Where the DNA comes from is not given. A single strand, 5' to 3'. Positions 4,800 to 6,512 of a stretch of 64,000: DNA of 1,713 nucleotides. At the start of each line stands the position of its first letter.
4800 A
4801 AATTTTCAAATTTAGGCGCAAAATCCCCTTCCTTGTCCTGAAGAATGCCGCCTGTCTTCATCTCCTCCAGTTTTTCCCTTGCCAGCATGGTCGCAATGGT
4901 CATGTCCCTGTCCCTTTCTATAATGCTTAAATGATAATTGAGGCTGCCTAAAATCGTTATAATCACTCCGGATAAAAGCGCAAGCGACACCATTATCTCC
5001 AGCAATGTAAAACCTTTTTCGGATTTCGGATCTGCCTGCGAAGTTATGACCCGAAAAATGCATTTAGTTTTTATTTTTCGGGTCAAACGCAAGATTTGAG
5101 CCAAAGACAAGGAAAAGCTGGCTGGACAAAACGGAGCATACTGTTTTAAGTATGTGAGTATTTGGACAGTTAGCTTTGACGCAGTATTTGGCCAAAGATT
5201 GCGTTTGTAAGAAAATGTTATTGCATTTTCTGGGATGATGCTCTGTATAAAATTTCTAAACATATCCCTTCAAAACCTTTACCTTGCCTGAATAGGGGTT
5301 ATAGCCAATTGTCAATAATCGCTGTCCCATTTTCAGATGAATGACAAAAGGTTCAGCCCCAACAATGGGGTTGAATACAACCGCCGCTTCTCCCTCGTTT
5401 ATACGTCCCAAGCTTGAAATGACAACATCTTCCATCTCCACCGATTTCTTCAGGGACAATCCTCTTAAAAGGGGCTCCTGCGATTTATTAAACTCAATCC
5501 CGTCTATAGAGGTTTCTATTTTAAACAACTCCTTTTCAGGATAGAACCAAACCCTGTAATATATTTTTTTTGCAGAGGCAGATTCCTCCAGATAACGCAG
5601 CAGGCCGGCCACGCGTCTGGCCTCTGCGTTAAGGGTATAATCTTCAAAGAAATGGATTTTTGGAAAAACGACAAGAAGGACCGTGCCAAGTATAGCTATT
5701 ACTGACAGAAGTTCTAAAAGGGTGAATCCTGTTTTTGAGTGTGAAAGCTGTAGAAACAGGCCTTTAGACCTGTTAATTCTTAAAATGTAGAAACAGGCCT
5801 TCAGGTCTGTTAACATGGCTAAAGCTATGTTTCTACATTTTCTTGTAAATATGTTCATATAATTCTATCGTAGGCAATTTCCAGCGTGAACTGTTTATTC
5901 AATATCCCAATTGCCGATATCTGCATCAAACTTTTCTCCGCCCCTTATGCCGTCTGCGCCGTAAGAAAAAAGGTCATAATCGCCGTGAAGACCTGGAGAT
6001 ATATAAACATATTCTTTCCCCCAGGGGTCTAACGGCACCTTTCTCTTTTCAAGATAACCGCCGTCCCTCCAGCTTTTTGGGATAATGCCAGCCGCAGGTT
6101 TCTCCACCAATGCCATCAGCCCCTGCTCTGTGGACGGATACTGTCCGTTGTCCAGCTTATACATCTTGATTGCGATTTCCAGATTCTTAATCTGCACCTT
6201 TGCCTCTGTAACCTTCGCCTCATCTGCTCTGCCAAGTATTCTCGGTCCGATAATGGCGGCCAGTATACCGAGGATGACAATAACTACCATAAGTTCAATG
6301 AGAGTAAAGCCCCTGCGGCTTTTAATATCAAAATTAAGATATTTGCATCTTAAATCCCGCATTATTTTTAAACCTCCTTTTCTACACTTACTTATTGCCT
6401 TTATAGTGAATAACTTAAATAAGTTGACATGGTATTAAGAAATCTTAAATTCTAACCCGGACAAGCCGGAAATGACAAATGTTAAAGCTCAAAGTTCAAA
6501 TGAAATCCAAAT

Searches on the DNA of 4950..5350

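Call 79: search_with_rna_model(model_id=R1, source=window, start=4950, end=5350, max_evalue=0.01, filters=off, show_alignments=1)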
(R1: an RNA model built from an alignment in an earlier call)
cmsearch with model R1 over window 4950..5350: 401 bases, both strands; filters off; matches with E-value up to 0.01: 2.
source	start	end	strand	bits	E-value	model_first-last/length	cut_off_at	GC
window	5085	5206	+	45.3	7.6e-13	1-123/123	no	0.41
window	5085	5206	-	12.2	0.0042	1-123/123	no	0.41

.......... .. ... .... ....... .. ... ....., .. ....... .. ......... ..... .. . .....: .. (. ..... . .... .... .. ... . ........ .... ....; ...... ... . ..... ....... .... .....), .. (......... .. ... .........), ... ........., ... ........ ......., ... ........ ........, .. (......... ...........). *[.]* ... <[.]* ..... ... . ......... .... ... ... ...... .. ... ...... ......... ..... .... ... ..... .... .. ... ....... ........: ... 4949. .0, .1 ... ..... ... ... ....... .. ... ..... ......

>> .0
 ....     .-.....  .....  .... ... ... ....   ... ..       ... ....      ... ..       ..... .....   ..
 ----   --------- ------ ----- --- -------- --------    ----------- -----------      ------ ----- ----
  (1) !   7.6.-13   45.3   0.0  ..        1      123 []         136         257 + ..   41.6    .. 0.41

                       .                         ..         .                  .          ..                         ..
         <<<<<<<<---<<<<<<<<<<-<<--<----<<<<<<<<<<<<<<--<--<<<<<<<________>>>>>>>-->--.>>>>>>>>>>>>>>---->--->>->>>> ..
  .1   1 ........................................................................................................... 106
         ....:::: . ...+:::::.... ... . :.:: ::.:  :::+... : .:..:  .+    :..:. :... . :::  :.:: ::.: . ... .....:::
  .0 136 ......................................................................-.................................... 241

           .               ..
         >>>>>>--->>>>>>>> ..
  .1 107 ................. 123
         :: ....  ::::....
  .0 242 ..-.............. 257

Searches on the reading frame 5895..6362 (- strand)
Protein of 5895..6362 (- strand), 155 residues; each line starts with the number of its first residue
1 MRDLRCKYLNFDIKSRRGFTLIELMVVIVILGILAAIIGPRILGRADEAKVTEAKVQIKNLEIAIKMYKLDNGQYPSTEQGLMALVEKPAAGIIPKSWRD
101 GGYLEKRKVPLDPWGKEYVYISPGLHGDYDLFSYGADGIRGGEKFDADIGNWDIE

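Call 83: find_encoding_contigs(protein=window:5895-6362:-, flank=3000, max_places=8)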
Protein window:5895-6362:- (155 aa): 1 contig read that carries it; 1 place shown.
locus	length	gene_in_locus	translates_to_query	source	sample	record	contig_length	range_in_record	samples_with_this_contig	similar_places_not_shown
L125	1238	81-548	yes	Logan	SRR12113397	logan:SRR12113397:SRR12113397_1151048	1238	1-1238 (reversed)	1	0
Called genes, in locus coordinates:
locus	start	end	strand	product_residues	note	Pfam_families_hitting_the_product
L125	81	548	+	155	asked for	PF07963:N_methyl, PF08334:T2SSG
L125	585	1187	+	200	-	PF07963:N_methyl (faint)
